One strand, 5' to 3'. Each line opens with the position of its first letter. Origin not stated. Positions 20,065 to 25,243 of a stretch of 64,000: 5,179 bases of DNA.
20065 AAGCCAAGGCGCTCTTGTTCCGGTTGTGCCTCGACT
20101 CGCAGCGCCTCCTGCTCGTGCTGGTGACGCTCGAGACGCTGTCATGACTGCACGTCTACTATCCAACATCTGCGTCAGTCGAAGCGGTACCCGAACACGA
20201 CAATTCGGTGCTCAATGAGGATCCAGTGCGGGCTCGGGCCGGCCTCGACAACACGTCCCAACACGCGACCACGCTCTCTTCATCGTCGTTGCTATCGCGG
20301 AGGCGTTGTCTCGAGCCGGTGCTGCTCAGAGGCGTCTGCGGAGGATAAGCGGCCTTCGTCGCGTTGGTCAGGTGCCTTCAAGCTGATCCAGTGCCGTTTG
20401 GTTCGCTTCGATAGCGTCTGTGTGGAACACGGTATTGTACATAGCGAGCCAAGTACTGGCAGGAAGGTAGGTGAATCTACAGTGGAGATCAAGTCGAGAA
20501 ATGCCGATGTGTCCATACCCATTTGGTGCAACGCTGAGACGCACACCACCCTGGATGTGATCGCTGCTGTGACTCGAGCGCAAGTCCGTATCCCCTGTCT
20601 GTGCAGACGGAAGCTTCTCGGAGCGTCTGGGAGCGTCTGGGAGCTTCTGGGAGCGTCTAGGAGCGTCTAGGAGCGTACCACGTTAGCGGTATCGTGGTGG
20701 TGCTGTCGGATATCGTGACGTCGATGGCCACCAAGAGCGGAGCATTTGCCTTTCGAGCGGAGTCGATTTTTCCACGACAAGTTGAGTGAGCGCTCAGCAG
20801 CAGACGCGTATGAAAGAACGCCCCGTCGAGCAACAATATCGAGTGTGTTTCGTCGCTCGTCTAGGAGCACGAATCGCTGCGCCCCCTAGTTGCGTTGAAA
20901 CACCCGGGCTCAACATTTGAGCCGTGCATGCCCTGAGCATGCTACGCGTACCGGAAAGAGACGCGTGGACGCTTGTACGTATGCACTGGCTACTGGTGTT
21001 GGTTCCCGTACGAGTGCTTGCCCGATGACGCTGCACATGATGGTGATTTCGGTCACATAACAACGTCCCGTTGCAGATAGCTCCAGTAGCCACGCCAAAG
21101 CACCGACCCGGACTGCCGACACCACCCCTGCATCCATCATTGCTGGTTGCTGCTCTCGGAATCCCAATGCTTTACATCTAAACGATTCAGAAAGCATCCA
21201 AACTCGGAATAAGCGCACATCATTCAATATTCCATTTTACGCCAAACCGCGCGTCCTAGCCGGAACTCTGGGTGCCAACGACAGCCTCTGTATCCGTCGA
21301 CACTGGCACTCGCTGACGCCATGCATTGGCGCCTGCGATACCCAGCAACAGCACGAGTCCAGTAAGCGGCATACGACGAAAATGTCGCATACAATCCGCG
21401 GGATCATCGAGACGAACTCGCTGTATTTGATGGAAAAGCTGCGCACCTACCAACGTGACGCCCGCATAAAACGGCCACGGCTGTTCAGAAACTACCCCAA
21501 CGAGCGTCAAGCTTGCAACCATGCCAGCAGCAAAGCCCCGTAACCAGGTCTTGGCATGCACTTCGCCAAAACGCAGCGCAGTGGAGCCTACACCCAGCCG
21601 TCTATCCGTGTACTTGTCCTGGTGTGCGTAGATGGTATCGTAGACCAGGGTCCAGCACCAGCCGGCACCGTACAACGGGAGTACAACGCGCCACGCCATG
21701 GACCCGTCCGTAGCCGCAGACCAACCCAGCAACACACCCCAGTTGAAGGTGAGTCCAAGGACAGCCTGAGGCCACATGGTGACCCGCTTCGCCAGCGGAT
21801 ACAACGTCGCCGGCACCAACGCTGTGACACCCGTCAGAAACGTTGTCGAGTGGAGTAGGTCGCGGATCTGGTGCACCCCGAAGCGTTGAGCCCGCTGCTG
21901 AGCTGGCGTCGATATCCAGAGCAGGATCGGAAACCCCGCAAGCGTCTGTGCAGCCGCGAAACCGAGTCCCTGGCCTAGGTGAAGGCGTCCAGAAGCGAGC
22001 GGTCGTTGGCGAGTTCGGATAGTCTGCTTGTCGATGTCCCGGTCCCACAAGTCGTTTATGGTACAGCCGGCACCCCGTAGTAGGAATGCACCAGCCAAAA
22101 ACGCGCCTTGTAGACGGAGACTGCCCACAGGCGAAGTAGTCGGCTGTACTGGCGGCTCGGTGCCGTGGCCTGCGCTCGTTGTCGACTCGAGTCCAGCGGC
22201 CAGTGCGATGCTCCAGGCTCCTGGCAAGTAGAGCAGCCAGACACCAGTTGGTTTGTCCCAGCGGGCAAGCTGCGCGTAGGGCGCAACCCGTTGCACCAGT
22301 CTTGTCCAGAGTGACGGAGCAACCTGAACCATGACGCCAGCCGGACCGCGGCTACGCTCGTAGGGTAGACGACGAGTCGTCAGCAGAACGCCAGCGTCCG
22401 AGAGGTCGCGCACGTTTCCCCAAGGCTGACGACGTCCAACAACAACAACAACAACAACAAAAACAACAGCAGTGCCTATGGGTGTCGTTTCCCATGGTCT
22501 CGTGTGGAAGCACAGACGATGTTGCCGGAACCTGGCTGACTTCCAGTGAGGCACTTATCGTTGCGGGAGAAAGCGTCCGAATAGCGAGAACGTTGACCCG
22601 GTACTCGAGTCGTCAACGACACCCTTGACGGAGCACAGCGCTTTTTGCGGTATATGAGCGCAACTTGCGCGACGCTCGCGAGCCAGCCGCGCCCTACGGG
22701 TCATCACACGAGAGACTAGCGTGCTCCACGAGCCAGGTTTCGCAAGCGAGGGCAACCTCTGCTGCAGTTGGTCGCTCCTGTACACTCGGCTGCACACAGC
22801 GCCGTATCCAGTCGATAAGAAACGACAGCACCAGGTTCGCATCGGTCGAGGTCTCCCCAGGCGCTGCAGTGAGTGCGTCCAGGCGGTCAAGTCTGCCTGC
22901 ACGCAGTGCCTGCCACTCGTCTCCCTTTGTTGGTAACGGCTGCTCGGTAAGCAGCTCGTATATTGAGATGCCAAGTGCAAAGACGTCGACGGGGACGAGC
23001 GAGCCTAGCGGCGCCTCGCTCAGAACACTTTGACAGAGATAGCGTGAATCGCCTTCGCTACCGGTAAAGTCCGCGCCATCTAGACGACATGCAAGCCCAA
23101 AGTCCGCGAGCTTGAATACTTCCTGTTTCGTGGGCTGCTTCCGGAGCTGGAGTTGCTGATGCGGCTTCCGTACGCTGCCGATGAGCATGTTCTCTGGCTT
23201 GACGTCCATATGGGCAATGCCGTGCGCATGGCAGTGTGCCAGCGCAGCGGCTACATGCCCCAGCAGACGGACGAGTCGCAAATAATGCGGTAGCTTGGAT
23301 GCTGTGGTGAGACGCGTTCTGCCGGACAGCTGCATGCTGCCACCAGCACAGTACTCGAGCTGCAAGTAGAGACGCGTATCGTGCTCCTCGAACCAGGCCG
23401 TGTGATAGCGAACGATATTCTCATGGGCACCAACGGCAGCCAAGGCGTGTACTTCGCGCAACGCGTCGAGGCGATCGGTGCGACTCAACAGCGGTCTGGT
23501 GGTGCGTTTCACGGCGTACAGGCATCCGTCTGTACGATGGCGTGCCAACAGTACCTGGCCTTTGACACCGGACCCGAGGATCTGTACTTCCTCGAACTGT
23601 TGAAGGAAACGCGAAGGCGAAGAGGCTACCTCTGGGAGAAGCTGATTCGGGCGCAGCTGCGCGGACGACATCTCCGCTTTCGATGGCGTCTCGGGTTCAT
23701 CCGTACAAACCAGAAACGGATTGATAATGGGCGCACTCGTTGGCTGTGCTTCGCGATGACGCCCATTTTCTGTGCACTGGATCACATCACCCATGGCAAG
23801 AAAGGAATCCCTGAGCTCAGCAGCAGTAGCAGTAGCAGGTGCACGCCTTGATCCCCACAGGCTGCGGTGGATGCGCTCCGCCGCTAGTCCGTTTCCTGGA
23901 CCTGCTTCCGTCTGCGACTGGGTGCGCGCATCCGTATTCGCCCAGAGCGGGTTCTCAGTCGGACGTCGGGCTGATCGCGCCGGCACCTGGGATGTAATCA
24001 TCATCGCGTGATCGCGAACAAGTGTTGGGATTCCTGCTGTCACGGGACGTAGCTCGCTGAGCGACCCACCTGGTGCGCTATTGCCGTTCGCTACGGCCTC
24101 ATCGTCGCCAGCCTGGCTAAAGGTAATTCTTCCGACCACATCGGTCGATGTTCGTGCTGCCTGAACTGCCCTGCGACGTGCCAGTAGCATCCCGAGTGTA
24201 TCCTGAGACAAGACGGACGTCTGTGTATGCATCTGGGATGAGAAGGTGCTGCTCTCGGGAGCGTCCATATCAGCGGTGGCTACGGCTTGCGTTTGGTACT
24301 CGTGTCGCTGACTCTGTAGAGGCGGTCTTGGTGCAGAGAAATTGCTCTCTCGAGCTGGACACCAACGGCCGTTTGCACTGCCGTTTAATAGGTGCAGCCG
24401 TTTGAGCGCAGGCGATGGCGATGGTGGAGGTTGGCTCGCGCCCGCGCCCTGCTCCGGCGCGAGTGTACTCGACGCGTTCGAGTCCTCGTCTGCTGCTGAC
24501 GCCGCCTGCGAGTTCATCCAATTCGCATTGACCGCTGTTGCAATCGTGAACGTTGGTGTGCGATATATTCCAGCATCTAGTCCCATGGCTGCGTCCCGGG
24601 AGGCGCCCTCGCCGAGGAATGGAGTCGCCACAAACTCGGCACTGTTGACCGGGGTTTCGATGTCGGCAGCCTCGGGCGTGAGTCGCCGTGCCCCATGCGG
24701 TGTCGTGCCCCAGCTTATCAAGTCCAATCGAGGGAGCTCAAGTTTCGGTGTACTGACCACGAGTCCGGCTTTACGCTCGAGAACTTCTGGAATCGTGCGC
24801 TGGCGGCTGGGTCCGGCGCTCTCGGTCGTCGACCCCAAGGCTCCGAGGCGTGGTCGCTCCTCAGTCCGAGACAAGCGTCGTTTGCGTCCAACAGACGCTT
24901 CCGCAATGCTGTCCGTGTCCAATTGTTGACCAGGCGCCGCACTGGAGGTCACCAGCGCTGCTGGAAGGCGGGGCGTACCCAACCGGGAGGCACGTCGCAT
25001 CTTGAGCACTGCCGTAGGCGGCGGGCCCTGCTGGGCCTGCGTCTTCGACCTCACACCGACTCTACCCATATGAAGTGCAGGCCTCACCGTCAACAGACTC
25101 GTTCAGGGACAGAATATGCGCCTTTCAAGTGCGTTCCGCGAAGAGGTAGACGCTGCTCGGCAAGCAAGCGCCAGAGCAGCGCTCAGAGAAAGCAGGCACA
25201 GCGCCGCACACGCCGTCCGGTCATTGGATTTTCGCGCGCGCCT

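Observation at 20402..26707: Two >99%-identical 0.8-kb direct repeats, 4.7 kb apart, precisely bracket the COQ2-WEE1 gene pair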

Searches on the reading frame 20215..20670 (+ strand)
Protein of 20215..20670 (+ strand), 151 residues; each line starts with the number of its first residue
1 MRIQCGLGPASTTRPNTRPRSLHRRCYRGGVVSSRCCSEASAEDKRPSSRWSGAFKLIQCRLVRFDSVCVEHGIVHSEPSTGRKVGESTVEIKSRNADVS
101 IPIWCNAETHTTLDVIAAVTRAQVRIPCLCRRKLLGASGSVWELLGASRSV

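Call 8: search_protein_families(library=pfam, proteins=[window:20215-20670:+], max_evalue=0.01)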
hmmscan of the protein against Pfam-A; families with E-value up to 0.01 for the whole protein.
window:20215-20670:+ (151 aa): 0 families

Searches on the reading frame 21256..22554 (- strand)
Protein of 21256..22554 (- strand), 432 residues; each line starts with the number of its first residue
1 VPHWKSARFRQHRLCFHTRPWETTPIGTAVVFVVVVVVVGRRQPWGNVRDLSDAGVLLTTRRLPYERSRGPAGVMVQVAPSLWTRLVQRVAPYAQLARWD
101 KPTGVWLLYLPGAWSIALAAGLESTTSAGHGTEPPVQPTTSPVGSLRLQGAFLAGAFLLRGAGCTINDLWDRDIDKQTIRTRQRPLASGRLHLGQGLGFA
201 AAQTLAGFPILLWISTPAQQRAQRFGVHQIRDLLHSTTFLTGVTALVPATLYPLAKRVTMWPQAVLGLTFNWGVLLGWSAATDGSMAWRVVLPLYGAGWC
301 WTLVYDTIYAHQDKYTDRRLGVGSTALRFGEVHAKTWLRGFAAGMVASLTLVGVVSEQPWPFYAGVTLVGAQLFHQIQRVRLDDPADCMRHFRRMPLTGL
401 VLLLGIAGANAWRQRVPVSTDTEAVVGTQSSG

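Call 8: search_protein_families(library=pfam, proteins=[window:21256-22554:-], max_evalue=0.01)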
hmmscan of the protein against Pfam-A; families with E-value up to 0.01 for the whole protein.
window:21256-22554:- (432 aa): 1 family
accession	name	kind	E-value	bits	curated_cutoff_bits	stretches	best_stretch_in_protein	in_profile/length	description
PF01040.23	UbiA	-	3.3e-48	164.6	34.2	1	144-392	17-244/250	UbiA prenyltransferase family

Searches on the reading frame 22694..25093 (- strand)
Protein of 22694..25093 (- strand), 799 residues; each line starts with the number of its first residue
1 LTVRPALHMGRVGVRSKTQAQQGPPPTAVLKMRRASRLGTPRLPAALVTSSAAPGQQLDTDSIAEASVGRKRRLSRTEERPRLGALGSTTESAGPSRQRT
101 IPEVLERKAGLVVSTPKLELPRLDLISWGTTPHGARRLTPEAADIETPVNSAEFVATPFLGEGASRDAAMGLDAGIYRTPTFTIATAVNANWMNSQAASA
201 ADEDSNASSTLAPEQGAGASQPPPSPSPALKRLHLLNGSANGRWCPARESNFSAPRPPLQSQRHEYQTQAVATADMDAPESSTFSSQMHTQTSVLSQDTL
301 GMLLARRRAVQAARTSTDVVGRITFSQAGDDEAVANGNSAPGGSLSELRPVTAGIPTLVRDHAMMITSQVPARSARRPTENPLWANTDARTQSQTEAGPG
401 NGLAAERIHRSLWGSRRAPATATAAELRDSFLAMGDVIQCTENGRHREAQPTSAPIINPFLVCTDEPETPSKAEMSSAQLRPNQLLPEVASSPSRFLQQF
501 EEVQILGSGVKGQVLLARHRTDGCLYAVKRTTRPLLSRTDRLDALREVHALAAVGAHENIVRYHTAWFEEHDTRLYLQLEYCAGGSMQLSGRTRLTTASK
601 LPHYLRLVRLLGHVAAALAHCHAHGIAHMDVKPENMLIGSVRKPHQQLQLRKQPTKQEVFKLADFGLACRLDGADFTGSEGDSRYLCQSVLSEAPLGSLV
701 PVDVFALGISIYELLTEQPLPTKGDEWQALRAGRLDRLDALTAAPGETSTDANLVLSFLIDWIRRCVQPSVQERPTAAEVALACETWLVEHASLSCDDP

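Call 8: search_protein_families(library=pfam, proteins=[window:22694-25093:-], max_evalue=0.01)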
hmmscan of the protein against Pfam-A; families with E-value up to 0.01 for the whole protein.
window:22694-25093:- (799 aa): 2 families
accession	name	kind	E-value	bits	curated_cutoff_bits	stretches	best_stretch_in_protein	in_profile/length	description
PF00069.31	Pkinase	-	3.9e-39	135.1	31.7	1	500-780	1-257/263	Protein kinase domain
PF07714.23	PK_Tyr_Ser-Thr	-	4.9e-17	62.5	23.1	1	503-780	4-254/258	Protein tyrosine and serine/threonine kinase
